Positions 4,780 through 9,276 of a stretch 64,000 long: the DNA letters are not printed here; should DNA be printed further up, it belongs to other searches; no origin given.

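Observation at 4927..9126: Giant stand-alone STAND/NACHT-like NTPase: candidate undescribed single-gene NLR-type immune sensor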

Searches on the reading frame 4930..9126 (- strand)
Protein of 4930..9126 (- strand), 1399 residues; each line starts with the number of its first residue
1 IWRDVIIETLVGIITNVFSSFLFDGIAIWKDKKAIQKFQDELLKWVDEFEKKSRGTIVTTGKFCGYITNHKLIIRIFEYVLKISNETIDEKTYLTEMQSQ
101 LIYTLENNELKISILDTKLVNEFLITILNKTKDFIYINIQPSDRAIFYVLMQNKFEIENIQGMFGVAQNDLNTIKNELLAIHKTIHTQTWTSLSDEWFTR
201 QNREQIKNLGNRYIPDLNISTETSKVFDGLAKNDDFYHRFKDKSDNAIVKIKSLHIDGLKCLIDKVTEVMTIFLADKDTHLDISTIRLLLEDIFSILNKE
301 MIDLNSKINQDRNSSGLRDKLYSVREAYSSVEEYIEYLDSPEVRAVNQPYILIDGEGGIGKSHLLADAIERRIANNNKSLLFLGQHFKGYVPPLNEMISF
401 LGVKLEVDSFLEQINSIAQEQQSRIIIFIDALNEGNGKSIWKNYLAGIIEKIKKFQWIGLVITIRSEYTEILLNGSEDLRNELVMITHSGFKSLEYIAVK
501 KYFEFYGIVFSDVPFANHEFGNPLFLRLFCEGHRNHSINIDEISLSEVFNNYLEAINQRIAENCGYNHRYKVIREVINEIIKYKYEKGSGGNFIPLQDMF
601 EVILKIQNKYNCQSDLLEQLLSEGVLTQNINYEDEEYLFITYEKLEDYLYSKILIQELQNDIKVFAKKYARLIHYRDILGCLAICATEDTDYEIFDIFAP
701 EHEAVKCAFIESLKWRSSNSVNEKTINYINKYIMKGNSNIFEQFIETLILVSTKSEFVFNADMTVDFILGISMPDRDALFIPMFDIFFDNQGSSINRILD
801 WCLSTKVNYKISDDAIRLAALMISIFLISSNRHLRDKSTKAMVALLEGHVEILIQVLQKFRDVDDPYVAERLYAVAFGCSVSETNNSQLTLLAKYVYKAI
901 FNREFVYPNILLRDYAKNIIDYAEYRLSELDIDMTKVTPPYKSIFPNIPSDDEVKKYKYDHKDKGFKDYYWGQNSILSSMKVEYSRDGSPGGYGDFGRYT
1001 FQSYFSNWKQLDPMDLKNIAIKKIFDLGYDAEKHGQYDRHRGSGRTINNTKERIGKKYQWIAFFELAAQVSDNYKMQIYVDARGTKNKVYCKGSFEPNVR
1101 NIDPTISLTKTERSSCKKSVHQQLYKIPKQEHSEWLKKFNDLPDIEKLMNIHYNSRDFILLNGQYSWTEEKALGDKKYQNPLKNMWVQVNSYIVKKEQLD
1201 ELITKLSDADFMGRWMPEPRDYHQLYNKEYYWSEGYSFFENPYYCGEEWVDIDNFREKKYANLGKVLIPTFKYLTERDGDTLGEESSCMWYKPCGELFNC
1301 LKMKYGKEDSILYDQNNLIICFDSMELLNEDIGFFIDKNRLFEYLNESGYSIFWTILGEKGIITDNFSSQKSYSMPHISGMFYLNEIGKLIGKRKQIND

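Call 5: search_protein_families(library=pfam, proteins=[window:4930-9126:-], max_evalue=1)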
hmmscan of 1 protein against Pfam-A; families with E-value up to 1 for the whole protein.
window:4930-9126:- (1399 aa): 2 families
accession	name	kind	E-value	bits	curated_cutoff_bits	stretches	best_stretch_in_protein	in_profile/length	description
PF07693.20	KAP_NTPase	-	0.0026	17.5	20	0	332-380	6-52/293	KAP family P-loop domain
PF13191.12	AAA_16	-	0.057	14.4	32.6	1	343-392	19-64/167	AAA ATPase domain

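Call 6: search_protein_families(library=padloc, proteins=[window:4930-9126:-], max_evalue=1)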
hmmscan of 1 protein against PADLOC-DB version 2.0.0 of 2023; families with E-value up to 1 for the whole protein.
window:4930-9126:- (1399 aa): 6 families
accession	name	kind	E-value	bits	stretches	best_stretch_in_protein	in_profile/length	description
PDLC02162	Avs2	-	0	1179.8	1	20-1396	2-1372/1379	-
PDLC02164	Avs2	-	1.5e-295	982.1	2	191-1011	169-1006/1504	-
PDLC02165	Avs2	-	2.6e-248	825.4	2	173-1002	14-887/1375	-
PDLC02163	Avs2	-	4.4e-218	725.2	2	191-1009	233-1091/1576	-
PDLC02161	Avs2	-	6.6e-115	383.3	2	191-948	167-963/1499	-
PDLC02166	Avs2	-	4.9e-96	320.5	2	193-1005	174-983/1498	-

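Call 7: search_protein_families(library=ncbifam, proteins=[window:4930-9126:-], max_evalue=1)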
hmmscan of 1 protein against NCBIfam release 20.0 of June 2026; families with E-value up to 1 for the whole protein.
window:4930-9126:- (1399 aa): 3 families
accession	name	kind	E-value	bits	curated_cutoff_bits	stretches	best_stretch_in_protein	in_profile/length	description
NF041813.1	Avs2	equivalog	6.5e-297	988.4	1000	2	206-1010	1-834/1317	AVAST type 2 anti-phage system protein Avs2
TIGR03420.1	DnaA_homol_Hda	equivalog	0.019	14.5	194.8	1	335-392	26-81/226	DnaA regulatory inactivator Hda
NF001979.1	PRK00768.1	equivalog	0.11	12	250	1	606-665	193-252/266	NAD(+) synthase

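Call 10: find_homologous_proteins(query=window:4930-9126:-, max_evalue=0.00001)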
Query window:4930-9126:- (1399 aa): 483 proteins with E <= 0.00001 among 8000 candidates; the best 120 are listed.
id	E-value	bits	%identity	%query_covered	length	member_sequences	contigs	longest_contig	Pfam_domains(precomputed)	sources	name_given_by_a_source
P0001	0.0e+0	3106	100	97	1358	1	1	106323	-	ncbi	-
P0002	0.0e+0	1839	57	100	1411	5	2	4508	-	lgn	-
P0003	0.0e+0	1750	54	99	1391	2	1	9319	-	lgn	-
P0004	0.0e+0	1745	54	100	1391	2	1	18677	-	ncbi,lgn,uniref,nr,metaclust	ncbi:hypothetical protein [Propionispora vibrioides]|uniref:ATP-binding protein n=1 Tax=Propionispor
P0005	0.0e+0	1730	54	98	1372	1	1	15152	-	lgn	-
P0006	0.0e+0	1727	54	100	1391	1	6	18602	-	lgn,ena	-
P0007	0.0e+0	1565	51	99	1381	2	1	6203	-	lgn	-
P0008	0.0e+0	1563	49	98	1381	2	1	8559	-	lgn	-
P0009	0.0e+0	1563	51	99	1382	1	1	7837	-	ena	-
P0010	0.0e+0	1559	49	98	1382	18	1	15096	-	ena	-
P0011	0.0e+0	1546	49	99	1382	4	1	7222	-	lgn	-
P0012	0.0e+0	1545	50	99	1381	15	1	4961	-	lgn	-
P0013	0.0e+0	1514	55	86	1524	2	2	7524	PF13289.13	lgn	-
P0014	0.0e+0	1492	49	99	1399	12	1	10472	-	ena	-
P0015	0.0e+0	1489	55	86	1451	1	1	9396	-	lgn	-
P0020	0.0e+0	1437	56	80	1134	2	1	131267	-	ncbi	ncbi:MAG: hypothetical protein RR639_03460, partial [Hydrogenoanaerobacterium sp.]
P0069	0.0e+0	1205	41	99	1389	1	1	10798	-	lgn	-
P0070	0.0e+0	1205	42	98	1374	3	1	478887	-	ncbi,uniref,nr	ncbi:hypothetical protein [Petroclostridium xylanilyticum]|uniref:hypothetical protein n=1 Tax=Petro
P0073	0.0e+0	1154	41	99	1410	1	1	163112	-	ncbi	-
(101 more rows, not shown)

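Call 16: search_solved_structures(query=window:4930-9108:-, max_evalue=0.01, show_alignments=1)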
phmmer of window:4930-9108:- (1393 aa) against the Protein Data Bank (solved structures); distinct sequences matched with E-value up to 0.01: 1.
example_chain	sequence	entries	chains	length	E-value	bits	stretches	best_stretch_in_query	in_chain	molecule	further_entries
9o4e_A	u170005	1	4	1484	1.2e-187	629.6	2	164-954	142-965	AVAST type 2 anti-phage system protein Avs2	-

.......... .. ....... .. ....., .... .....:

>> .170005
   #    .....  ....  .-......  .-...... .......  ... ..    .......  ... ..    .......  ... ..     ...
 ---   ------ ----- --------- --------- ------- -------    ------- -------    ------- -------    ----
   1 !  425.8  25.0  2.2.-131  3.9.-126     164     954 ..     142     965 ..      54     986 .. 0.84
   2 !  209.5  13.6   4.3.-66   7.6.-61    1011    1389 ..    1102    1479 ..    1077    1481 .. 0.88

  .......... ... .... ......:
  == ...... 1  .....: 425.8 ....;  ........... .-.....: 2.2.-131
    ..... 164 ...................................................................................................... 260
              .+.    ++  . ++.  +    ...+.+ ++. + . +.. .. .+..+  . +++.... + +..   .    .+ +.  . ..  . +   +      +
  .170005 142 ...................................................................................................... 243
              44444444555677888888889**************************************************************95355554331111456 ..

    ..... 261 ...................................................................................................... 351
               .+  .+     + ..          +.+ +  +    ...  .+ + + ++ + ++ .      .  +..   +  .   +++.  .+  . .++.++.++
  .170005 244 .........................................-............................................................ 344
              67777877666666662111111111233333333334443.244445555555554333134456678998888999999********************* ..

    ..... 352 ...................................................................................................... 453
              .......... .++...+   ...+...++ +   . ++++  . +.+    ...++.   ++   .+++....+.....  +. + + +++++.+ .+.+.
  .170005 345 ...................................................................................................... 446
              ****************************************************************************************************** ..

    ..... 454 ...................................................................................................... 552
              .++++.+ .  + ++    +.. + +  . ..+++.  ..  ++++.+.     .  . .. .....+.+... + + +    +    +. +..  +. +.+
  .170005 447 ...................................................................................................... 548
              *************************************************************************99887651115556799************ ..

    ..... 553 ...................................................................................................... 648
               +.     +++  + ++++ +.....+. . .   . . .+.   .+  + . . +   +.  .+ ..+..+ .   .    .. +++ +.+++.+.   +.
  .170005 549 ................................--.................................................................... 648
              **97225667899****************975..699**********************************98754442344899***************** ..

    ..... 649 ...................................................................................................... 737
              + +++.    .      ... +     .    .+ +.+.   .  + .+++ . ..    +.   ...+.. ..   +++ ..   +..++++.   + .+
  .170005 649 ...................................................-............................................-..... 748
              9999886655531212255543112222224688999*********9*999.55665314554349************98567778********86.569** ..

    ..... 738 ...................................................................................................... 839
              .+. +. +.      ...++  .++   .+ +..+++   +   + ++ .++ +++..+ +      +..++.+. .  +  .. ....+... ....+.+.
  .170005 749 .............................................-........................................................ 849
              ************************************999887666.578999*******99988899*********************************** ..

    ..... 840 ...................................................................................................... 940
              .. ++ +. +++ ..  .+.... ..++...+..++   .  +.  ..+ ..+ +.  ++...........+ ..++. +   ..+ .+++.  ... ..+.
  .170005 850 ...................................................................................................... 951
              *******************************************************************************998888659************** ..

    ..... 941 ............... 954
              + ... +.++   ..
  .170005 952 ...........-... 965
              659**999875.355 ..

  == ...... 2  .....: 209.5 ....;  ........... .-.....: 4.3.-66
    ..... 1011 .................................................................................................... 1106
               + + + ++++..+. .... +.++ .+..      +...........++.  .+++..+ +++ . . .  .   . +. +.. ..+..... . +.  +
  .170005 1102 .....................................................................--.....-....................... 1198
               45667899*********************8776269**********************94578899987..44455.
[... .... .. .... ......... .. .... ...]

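Call 26: find_encoding_contigs(protein=P0001, flank=10000, max_places=3)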
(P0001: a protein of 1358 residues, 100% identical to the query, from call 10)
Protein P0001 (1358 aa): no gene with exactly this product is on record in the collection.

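Call 27: find_encoding_contigs(protein=P0004, flank=8000, max_places=3)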
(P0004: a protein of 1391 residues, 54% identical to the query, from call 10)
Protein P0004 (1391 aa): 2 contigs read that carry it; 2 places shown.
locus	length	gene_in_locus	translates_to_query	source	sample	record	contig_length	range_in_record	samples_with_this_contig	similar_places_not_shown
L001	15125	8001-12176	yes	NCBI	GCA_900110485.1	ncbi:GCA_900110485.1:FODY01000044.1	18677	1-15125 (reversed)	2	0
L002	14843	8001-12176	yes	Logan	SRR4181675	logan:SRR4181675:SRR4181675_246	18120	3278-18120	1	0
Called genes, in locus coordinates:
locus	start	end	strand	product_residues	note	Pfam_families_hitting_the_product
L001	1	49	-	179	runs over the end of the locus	-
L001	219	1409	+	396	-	PF00724:Oxidored_FMN, PF00977:His_biosynth (faint)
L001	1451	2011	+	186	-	PF01613:Flavin_Reduct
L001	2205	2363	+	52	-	-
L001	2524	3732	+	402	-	PF24708:Lip_C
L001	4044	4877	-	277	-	PF13560:HTH_31, PF17765:MLTR_LBD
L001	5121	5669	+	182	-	PF02525:Flavodoxin_2, PF03358:FMN_red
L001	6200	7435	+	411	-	PF02518:HATPase_c (weak), PF14213:DUF4325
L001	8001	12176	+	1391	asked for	-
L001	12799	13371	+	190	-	-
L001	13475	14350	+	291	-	-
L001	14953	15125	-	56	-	PF01695:IstB_IS21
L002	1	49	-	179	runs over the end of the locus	-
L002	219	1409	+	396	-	PF00724:Oxidored_FMN, PF00977:His_biosynth (faint)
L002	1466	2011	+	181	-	PF01613:Flavin_Reduct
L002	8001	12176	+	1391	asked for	-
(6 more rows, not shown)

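Call 28: find_encoding_contigs(protein=P0073, flank=8000, max_places=2)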
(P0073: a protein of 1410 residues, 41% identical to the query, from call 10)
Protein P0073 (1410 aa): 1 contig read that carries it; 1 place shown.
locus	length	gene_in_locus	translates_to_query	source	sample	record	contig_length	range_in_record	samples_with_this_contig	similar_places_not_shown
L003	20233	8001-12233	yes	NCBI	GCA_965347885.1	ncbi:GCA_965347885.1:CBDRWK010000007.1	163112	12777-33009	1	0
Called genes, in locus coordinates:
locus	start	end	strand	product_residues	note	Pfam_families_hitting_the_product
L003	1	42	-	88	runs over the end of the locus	PF01381:HTH_3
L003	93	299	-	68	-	-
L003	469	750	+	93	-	PF01807:Zn_ribbon_DnaG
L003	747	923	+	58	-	-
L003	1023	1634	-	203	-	-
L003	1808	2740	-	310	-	PF00239:Resolvase, PF07508:Recombinase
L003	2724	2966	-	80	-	-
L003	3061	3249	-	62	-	-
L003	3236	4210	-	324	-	PF01076:Mob_Pre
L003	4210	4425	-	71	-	-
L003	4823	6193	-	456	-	PF19263:DUF5906, PF03288:Pox_D5 (weak)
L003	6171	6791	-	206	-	PF01807:Zn_ribbon_DnaG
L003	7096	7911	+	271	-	PF01381:HTH_3, PF12844:HTH_19 (weak), PF13560:HTH_31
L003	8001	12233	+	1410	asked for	-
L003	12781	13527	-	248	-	-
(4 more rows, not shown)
